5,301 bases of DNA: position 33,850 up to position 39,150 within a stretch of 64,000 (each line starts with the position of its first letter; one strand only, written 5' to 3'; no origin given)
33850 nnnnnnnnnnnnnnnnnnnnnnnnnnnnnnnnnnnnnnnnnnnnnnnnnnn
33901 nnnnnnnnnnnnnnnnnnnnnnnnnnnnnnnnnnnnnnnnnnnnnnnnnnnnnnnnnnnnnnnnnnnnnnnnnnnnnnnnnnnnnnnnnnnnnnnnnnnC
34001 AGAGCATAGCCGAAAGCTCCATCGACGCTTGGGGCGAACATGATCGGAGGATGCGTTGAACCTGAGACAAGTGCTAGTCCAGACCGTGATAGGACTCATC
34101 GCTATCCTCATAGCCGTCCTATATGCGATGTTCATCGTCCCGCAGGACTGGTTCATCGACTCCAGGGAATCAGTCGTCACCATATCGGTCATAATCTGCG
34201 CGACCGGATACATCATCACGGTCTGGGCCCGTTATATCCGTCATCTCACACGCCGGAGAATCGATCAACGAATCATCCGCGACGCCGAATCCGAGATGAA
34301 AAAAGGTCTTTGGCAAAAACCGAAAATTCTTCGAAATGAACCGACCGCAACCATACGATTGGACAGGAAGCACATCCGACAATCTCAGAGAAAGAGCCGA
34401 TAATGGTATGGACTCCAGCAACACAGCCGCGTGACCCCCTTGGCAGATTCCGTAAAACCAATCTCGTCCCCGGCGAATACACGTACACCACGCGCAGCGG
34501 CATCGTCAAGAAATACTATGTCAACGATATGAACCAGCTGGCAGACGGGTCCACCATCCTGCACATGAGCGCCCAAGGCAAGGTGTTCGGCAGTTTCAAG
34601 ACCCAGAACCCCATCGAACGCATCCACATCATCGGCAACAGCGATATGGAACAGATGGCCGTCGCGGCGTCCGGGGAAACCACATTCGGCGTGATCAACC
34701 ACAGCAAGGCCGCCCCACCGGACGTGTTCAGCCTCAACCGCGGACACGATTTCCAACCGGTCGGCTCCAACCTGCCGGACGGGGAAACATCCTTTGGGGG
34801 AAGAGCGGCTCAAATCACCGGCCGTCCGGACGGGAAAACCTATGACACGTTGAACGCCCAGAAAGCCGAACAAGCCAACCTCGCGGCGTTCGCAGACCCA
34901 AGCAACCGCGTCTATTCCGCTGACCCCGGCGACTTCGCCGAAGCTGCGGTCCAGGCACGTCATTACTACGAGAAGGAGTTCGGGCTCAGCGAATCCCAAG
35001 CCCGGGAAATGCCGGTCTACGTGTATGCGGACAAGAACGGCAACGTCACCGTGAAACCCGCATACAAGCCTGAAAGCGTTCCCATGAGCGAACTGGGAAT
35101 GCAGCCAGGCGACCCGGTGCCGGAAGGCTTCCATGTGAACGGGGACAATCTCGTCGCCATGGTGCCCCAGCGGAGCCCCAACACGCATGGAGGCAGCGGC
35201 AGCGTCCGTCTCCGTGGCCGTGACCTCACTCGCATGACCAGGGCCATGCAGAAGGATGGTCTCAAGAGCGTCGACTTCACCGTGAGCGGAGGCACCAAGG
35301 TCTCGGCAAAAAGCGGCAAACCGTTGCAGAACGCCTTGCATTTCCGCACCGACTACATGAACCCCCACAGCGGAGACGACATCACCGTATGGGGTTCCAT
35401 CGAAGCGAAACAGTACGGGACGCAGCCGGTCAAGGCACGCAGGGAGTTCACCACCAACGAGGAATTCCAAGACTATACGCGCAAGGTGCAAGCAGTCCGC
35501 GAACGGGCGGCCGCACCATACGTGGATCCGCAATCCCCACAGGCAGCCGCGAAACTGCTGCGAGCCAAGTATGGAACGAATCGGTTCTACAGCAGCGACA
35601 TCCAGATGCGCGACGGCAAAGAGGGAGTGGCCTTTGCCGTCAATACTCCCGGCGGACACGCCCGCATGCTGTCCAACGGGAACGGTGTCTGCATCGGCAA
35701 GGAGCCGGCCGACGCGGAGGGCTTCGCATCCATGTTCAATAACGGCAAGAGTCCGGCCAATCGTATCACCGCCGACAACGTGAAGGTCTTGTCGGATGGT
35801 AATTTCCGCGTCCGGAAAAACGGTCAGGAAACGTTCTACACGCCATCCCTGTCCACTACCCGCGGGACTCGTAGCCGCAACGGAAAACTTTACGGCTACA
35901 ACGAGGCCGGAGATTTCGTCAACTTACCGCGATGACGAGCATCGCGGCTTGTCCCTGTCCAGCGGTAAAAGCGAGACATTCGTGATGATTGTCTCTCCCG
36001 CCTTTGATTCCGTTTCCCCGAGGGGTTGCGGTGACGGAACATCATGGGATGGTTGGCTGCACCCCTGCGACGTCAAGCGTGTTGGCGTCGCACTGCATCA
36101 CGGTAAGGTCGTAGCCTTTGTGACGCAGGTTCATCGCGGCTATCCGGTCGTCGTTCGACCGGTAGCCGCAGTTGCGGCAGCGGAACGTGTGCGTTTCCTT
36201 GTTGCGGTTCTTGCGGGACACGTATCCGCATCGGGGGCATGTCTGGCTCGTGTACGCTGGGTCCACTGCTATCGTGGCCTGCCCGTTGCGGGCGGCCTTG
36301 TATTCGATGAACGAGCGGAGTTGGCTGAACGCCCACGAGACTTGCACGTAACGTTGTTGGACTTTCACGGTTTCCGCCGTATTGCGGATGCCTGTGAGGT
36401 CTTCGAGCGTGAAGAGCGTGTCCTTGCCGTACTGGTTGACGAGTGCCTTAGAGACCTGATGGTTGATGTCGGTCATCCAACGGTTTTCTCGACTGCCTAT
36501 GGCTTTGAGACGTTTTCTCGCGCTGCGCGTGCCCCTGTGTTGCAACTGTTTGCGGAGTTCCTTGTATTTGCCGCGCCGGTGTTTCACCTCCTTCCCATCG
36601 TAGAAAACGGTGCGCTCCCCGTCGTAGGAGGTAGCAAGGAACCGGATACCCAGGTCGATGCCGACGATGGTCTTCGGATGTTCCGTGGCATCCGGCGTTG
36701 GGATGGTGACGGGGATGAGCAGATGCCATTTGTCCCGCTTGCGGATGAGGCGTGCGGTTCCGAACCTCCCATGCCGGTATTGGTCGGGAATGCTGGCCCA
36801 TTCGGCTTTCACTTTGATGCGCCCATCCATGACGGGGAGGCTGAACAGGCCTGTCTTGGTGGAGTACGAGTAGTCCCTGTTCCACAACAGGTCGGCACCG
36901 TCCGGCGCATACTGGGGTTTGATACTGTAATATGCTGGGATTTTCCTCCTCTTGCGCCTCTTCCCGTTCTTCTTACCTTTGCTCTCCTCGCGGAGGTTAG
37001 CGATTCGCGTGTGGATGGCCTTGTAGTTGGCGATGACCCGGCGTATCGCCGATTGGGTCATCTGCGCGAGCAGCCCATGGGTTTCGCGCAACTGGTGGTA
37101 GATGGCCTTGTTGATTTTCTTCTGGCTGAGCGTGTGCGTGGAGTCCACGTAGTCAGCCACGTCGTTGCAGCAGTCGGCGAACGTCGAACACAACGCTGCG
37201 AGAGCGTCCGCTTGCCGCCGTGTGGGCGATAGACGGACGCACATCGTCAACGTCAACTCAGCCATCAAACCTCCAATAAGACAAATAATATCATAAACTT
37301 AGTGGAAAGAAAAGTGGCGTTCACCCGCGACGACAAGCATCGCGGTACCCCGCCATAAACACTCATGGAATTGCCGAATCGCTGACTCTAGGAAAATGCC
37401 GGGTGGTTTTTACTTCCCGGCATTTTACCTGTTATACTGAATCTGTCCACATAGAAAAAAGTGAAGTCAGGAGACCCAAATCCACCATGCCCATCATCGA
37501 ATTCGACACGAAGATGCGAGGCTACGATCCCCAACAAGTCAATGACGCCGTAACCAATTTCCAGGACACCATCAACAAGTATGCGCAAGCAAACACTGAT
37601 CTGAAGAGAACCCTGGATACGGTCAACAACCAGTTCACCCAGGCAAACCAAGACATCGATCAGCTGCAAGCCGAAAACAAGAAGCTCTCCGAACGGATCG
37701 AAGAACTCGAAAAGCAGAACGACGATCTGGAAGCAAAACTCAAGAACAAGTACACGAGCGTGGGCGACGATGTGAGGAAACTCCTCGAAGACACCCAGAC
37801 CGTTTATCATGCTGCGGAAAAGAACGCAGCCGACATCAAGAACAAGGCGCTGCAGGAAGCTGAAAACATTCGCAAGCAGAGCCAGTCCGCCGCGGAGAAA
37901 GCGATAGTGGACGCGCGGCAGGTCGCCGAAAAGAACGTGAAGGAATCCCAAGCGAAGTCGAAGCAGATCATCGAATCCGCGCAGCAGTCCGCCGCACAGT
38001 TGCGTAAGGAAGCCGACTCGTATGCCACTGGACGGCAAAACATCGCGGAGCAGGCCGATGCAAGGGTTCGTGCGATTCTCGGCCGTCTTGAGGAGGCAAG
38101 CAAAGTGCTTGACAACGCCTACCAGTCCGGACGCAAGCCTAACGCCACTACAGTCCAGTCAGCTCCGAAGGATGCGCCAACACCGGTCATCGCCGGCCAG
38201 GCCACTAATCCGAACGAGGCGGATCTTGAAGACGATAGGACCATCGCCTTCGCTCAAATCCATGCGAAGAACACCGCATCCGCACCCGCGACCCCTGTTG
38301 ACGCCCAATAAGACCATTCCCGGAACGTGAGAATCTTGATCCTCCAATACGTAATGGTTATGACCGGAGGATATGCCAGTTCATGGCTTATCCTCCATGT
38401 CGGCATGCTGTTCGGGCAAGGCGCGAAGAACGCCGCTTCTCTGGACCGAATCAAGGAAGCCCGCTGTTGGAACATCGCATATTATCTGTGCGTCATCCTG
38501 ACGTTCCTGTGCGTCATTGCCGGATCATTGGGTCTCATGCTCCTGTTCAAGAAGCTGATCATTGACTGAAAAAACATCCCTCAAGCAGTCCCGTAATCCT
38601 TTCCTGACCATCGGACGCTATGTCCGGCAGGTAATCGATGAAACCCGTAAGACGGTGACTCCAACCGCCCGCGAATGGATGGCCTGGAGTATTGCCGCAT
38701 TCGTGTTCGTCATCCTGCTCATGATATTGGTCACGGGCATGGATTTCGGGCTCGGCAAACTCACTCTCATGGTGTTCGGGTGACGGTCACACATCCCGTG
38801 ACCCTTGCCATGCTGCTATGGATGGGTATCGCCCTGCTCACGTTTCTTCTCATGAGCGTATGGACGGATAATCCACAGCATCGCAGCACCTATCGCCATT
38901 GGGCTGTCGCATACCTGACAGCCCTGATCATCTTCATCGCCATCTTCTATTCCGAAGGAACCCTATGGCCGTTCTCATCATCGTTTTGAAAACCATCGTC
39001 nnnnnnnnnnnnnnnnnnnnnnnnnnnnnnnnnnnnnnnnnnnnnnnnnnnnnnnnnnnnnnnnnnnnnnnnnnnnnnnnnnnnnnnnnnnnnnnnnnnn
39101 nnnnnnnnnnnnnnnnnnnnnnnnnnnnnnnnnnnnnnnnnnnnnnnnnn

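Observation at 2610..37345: Three TnpB (OMEGA nuclease) genes from three IS contexts within 35 kb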

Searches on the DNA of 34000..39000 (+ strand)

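Call 9: search_dna_similar(query=window:34000-39000:+, collection=phages, mode=near, max_rows=15)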
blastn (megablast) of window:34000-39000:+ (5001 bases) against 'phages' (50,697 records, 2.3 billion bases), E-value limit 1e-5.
No match.

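Call 44: search_rna_families(source=window, start=35880, end=36300, threshold=evalue, max_evalue=10)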
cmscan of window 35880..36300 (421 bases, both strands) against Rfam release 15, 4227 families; matches with E-value up to 10: 1.
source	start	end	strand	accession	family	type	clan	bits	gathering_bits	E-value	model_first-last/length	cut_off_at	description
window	36126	36223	+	RF02683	NiCo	Cis-reg; riboswitch;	CL00122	13.6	37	3.9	1-96/96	no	NiCo (Nickel/Cobalt) riboswitch aptamer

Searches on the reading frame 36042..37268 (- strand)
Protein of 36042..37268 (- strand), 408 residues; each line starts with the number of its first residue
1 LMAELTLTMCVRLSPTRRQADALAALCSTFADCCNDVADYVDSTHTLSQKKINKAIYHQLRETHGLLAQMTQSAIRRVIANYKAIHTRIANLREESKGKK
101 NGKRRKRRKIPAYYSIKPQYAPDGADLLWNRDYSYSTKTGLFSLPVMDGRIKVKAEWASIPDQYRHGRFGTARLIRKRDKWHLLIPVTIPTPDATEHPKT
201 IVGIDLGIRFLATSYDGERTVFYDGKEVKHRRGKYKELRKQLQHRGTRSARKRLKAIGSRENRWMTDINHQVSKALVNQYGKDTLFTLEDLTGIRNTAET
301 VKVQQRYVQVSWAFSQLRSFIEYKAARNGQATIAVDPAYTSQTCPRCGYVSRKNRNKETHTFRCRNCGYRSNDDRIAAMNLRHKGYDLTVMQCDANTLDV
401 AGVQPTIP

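Call 3: search_protein_families(library=pfam, proteins=[window:36042-37268:-], max_evalue=0.01)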
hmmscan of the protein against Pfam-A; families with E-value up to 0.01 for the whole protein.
window:36042-37268:- (408 aa): 3 families
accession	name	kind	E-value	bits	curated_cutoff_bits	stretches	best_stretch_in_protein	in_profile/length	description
PF07282.18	Cas12f1-like_TNB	-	2.5e-22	79.2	26.3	1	314-381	1-60/60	Cas12f1-like, TNB domain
PF01385.25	OrfB_IS605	-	3e-15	56.9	30.5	1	185-284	2-107/120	Probable transposase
PF08271.17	Zn_Ribbon_TF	-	0.0033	17.4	29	0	343-376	2-34/43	TFIIB zinc-binding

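Call 16: search_solved_structures(query=window:36042-37268:-, max_evalue=0.001, show_alignments=1)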
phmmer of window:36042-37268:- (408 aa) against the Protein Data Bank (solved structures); distinct sequences matched with E-value up to 0.001: 24.
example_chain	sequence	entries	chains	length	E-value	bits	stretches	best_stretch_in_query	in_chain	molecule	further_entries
9nzq_A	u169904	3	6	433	8e-26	93.9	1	141-390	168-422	Cas12f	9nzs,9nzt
9i8y_A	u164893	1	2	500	7.6e-24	87.4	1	17-384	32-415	CRISPR-associated endodeoxyribonuclease Cas12f1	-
8j3r_A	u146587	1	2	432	9.8e-19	70.6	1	160-387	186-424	Transposase IS605 OrfB C-terminal domain-containing protein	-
8j12_A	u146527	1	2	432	3.1e-18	68.9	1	176-387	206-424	Transposase IS605 OrfB C-terminal domain-containing protein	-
8j1j_A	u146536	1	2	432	7.4e-18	67.7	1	177-387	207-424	Transposase IS605 OrfB C-terminal domain-containing protein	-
9nzp_A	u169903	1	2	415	1.2e-17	67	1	199-383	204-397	IS200/IS605 family element transposase accessory protein TnpB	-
7wju_A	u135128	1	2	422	3.6e-17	65.4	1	177-387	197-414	OrfB_Zn_ribbon domain-containing protein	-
8dzj_A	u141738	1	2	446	4.2e-17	65.2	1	177-387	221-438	OrfB_Zn_ribbon domain-containing protein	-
9nzo_B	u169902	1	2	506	5.6e-17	64.8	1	176-367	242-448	Cas12f Effector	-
9nzr_A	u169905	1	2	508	5.7e-17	64.8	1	176-367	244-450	Cas12f Nuclease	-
8hr5_A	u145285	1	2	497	1.9e-15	59.8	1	99-383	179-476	Transposase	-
8bf8_A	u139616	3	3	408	2.5e-13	52.8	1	134-385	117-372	RNA-guided DNA endonuclease TnpB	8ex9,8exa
8h1j_A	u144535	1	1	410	2.7e-13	52.7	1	134-385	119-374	RNA-guided DNA endonuclease TnpB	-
9yyg_A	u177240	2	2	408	3.7e-13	52.2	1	149-385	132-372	AI-designed RNA-guided nuclease | AI-generated RNA-guided nuclease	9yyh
7l48_A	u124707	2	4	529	2.3e-10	43.1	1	175-383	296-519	Cas12f | Cas12f1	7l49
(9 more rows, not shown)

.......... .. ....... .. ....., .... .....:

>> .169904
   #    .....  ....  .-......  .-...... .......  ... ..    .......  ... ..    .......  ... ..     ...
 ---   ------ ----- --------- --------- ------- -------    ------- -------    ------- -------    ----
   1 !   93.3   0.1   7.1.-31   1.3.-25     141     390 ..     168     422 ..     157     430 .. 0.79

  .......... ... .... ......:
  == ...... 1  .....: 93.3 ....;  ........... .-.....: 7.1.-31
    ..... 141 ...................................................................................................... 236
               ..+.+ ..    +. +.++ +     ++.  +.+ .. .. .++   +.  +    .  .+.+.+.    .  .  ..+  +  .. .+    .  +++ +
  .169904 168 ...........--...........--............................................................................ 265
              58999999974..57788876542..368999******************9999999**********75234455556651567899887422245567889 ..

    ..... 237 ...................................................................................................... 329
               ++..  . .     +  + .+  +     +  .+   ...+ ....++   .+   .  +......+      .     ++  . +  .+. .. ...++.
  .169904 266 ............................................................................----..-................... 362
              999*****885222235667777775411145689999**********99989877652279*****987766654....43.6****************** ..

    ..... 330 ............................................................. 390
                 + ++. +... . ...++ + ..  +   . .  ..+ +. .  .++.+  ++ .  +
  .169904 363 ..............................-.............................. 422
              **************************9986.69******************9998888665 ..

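Call 60: find_related_loci(query=window:36045-37268:-, collection=viral_contigs, flank=1500)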
Query window:36045-37268:- (408 aa) in viral_contigs; peptide patterns used: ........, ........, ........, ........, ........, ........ (x = any residue, [..] = any of these).
35 stretches matched a pattern; 1 encode a relative of the query (tblastn E <= 1e-3); 1 distinct loci.
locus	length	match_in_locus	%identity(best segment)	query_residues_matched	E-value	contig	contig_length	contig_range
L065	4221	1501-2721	82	1-408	0e+0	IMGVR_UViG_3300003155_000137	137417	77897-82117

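Call 65: find_related_loci(query=window:36045-37268:-, collection=metagenome_contigs, flank=1200)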
Query window:36045-37268:- (408 aa) in metagenome_contigs; peptide patterns used: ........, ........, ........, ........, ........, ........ (x = any residue, [..] = any of these).
175 stretches matched a pattern; 41 encode a relative of the query (tblastn E <= 1e-3); 40 distinct loci.
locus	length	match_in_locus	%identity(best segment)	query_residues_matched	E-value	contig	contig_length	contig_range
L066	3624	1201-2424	100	1-408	0e+0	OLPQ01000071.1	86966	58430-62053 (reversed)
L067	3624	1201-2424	100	1-408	0e+0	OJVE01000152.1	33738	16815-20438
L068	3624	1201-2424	99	1-408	0e+0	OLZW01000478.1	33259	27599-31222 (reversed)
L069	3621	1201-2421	82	1-408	0e+0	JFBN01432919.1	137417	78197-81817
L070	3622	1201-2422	100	1-408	0e+0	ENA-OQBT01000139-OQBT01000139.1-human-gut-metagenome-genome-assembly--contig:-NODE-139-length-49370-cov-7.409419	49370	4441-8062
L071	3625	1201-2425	98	1-408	0e+0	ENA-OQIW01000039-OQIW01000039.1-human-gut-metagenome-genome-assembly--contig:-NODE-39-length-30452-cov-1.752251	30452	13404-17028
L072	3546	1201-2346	47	4-407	1e-114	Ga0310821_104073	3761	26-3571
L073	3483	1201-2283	46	33-385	3e-95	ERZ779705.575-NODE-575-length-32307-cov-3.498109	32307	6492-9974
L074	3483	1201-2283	46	33-385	2e-95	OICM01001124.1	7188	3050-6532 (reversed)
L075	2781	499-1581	46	33-385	2e-95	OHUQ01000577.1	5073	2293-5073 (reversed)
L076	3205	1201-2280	46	34-385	2e-95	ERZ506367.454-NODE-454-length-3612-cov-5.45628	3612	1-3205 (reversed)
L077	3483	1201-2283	46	33-385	5e-94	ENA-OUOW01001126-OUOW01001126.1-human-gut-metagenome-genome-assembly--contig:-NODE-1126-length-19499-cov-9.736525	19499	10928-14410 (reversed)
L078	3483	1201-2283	46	33-385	4e-94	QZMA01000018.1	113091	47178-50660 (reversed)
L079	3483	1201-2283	46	33-385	6e-94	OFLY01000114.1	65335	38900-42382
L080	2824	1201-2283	46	33-385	1e-92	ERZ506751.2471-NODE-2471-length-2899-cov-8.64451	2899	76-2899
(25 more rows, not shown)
